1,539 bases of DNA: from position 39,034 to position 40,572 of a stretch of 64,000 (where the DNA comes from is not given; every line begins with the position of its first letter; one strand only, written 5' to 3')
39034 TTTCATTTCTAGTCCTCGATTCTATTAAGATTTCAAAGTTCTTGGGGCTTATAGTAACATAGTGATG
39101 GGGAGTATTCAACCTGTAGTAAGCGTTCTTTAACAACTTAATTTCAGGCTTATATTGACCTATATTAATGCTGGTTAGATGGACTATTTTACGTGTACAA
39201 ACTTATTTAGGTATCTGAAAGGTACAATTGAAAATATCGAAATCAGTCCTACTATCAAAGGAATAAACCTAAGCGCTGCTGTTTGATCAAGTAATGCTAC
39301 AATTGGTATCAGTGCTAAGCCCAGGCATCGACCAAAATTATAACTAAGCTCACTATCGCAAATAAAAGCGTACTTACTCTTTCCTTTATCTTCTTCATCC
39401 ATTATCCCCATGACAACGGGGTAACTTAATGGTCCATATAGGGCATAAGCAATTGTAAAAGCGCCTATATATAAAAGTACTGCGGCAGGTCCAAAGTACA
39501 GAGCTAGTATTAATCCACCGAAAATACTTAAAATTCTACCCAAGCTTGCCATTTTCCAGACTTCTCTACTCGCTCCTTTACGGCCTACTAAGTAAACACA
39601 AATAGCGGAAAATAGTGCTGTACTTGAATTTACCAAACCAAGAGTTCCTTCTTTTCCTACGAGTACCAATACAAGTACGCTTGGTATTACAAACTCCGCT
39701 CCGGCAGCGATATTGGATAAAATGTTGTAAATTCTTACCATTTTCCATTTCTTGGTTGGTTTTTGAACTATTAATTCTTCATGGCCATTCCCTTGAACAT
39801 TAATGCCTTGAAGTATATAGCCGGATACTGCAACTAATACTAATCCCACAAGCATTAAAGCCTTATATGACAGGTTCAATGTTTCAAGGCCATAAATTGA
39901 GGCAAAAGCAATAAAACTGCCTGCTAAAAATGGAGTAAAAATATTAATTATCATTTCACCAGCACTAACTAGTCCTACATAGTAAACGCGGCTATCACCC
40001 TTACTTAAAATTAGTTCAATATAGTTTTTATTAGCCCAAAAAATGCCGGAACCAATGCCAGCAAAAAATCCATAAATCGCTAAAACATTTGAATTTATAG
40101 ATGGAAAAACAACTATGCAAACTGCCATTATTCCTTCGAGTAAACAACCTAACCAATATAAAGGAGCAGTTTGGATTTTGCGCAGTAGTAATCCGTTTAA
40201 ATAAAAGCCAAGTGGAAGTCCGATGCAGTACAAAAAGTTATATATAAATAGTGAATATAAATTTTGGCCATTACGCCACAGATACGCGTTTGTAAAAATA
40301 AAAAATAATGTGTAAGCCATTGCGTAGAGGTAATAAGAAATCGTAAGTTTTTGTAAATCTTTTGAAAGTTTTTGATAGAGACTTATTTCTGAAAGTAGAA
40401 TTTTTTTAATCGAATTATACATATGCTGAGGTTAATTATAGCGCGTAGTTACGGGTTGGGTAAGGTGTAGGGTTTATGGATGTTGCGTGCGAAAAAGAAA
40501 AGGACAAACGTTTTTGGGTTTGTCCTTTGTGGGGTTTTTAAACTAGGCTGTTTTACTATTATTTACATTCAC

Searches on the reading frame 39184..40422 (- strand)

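Call 15: search_protein_families(library=pfam, proteins=[window:39184-40422:-], max_evalue=0.001)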
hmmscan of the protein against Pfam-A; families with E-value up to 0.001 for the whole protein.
window:39184-40422:- (412 aa): 1 family
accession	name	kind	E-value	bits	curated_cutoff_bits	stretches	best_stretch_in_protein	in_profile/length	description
PF07690.21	MFS_1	-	1.8e-06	27.6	33.4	1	29-347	4-329/347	Major Facilitator Superfamily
